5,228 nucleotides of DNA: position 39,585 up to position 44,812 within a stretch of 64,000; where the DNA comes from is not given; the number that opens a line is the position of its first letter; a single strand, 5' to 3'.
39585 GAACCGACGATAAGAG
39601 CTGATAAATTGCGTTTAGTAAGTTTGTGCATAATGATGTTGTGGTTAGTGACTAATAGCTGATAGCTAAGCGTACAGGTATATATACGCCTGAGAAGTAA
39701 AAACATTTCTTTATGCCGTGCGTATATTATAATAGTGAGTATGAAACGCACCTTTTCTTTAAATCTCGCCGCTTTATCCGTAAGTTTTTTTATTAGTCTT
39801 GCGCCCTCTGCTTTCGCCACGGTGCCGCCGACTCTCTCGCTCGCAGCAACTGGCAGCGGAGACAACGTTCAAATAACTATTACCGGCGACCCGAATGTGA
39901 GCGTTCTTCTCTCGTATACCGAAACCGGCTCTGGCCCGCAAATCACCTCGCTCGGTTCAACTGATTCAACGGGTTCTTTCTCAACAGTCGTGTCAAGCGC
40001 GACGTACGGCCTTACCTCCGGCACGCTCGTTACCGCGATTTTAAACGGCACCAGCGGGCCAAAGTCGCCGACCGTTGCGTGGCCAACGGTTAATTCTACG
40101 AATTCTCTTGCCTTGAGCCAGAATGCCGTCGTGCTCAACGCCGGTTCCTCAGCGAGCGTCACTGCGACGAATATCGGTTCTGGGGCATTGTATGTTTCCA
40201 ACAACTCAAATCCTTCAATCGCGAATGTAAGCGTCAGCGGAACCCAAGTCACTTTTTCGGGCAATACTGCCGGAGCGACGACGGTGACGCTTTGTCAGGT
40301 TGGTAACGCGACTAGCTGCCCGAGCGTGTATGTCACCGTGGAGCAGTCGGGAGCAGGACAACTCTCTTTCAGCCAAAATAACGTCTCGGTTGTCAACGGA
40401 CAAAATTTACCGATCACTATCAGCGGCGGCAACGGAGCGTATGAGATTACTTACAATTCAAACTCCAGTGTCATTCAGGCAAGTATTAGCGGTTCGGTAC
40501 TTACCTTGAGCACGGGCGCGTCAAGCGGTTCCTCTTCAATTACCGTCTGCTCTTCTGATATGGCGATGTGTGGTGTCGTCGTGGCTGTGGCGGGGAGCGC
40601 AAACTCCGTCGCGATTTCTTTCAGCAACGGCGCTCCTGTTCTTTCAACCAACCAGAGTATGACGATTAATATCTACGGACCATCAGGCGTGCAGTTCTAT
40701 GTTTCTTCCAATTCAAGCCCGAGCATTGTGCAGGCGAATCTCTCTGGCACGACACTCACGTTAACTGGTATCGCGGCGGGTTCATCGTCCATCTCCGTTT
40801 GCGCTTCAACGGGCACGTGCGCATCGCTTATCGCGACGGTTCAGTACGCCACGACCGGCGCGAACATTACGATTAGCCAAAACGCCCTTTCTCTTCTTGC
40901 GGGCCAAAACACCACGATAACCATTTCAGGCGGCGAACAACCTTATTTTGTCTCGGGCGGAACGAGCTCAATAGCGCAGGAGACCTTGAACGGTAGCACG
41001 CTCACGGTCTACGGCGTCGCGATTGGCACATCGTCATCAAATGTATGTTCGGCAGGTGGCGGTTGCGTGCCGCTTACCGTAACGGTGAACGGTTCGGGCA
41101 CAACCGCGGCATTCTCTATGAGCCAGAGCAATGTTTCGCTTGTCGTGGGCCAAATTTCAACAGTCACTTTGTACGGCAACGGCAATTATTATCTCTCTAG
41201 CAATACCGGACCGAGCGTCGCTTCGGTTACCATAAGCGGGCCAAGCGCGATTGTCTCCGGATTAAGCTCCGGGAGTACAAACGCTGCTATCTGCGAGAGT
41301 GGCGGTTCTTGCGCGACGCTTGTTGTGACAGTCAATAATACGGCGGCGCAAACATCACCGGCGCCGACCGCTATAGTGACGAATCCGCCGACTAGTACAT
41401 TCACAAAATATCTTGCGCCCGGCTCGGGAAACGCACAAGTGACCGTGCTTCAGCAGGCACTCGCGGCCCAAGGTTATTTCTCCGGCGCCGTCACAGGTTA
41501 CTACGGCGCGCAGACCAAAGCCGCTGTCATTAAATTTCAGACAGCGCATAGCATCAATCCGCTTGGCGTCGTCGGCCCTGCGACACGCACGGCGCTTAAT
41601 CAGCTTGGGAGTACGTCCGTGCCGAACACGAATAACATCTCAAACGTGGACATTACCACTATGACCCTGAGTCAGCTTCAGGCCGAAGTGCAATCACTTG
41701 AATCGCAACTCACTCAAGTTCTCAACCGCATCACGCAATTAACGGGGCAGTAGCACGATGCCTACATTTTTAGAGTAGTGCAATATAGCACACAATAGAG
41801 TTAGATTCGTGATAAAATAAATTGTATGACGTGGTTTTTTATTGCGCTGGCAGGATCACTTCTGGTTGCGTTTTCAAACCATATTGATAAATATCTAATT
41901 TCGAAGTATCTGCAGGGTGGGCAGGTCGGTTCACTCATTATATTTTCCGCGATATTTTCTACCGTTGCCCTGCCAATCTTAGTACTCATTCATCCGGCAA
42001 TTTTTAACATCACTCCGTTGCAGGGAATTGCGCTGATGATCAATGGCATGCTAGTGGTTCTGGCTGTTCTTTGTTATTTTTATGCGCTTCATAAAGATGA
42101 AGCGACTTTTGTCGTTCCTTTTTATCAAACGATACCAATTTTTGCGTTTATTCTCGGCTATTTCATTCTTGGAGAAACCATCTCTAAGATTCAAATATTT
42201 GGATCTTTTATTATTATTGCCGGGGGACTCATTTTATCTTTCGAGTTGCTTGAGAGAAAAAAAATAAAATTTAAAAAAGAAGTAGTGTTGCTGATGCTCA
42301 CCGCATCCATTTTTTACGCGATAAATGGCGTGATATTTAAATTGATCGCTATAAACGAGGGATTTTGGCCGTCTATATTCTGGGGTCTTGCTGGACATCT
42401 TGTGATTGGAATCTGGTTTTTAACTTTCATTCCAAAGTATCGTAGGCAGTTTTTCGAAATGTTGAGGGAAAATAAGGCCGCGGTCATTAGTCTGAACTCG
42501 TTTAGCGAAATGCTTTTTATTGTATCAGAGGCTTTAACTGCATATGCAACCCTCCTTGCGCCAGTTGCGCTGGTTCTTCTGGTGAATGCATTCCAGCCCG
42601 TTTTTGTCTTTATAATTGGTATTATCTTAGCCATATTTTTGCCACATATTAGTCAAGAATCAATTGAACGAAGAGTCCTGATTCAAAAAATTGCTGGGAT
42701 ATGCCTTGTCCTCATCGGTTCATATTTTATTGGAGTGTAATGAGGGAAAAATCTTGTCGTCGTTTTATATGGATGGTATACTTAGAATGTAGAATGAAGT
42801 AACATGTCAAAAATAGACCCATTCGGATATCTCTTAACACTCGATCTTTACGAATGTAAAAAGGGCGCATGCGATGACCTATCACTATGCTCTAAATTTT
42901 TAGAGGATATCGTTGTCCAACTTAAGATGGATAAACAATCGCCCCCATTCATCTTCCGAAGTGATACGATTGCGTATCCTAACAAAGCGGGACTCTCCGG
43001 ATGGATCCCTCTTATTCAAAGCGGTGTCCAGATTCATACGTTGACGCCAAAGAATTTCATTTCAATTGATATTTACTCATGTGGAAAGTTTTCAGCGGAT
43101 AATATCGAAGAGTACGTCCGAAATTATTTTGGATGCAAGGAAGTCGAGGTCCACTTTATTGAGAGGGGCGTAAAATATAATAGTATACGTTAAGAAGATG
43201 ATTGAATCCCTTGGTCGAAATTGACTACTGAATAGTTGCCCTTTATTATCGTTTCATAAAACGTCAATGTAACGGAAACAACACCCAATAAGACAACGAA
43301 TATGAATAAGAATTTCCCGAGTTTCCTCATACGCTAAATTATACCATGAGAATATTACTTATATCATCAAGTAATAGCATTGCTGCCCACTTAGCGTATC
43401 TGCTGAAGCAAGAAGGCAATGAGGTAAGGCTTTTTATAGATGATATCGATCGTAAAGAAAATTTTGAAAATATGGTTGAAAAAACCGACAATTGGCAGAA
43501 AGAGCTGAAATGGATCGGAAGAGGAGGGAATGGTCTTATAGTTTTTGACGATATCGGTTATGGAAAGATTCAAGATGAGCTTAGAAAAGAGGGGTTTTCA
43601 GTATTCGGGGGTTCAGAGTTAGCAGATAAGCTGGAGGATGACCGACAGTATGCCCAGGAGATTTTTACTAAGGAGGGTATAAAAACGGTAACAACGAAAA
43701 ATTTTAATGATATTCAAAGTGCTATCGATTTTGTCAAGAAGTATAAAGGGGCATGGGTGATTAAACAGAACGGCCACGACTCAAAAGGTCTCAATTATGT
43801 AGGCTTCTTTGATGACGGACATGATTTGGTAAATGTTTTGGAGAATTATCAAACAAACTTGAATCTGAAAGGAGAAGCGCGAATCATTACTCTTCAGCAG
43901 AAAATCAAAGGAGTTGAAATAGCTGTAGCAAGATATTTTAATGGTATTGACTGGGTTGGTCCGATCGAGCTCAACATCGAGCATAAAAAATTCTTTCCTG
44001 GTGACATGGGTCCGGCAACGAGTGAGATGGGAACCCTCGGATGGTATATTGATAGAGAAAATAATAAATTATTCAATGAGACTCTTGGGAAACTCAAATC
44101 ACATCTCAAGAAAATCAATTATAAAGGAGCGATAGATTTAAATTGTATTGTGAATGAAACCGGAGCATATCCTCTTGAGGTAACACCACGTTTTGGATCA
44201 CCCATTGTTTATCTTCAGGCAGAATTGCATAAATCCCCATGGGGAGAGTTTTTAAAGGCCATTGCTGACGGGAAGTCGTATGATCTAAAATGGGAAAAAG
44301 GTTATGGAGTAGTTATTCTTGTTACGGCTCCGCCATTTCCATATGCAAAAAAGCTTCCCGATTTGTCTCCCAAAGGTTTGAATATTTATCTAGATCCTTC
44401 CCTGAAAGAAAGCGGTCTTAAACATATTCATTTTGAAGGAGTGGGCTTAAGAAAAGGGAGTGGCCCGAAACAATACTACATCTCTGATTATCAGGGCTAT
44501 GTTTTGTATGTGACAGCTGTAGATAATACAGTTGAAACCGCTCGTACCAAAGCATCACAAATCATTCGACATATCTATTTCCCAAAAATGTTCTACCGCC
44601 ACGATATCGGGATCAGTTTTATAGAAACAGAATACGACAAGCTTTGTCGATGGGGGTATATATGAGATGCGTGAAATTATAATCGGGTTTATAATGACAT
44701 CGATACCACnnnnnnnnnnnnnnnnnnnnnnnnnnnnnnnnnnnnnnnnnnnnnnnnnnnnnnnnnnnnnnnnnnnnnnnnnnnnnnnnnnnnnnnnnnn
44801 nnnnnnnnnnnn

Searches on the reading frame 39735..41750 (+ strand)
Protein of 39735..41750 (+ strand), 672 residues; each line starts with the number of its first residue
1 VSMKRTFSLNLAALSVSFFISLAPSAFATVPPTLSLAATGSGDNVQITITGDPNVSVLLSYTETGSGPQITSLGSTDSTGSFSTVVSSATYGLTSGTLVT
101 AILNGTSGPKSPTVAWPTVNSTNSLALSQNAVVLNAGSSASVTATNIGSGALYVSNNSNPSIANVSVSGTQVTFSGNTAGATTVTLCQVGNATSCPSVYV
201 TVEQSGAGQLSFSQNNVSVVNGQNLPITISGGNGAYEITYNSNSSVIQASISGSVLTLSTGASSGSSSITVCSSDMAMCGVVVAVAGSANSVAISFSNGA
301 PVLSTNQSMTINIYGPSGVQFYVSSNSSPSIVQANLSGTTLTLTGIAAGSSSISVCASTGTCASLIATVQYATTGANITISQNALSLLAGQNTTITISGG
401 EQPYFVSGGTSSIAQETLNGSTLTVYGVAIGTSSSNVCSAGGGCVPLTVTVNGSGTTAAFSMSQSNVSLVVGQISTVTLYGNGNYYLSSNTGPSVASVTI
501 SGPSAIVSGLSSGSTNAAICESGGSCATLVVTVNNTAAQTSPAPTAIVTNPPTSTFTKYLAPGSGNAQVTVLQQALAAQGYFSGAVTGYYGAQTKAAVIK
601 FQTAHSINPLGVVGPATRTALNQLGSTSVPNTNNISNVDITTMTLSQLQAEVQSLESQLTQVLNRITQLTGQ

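Call 29: search_protein_families(library=pfam, proteins=[window:39735-41750:+], max_evalue=0.001)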
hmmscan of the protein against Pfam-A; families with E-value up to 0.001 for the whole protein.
window:39735-41750:+ (672 aa): 2 families
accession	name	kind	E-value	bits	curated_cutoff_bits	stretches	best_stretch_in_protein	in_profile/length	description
PF01471.23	PG_binding_1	-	1.5e-15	57.6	23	1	567-621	3-57/57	Putative peptidoglycan binding domain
PF13629.12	T2SS-T3SS_pil_N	-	1.3e-07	31.6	23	0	493-534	29-72/72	Pilus formation protein N terminal region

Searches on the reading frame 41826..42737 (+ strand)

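Call 29: search_protein_families(library=pfam, proteins=[window:41826-42737:+], max_evalue=0.001)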
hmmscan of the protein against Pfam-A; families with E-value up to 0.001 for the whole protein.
window:41826-42737:+ (304 aa): 1 family
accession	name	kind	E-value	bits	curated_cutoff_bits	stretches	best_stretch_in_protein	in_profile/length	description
PF00892.27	EamA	-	1.3e-11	45.4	28.2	1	3-138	3-134/135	EamA-like transporter family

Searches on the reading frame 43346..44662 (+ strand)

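Call 29: search_protein_families(library=pfam, proteins=[window:43346-44662:+], max_evalue=0.001)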
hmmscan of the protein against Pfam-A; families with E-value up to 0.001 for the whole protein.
window:43346-44662:+ (439 aa): 2 families
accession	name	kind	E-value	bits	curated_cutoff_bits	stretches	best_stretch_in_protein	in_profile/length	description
PF01071.24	GARS_A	-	1e-11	45.5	27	1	99-286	2-192/194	Phosphoribosylglycinamide synthetase, ATP-grasp (A) domain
PF02843.22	GARS_C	-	4.7e-09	36.9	34.8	1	382-422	50-90/92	Phosphoribosylglycinamide synthetase, C domain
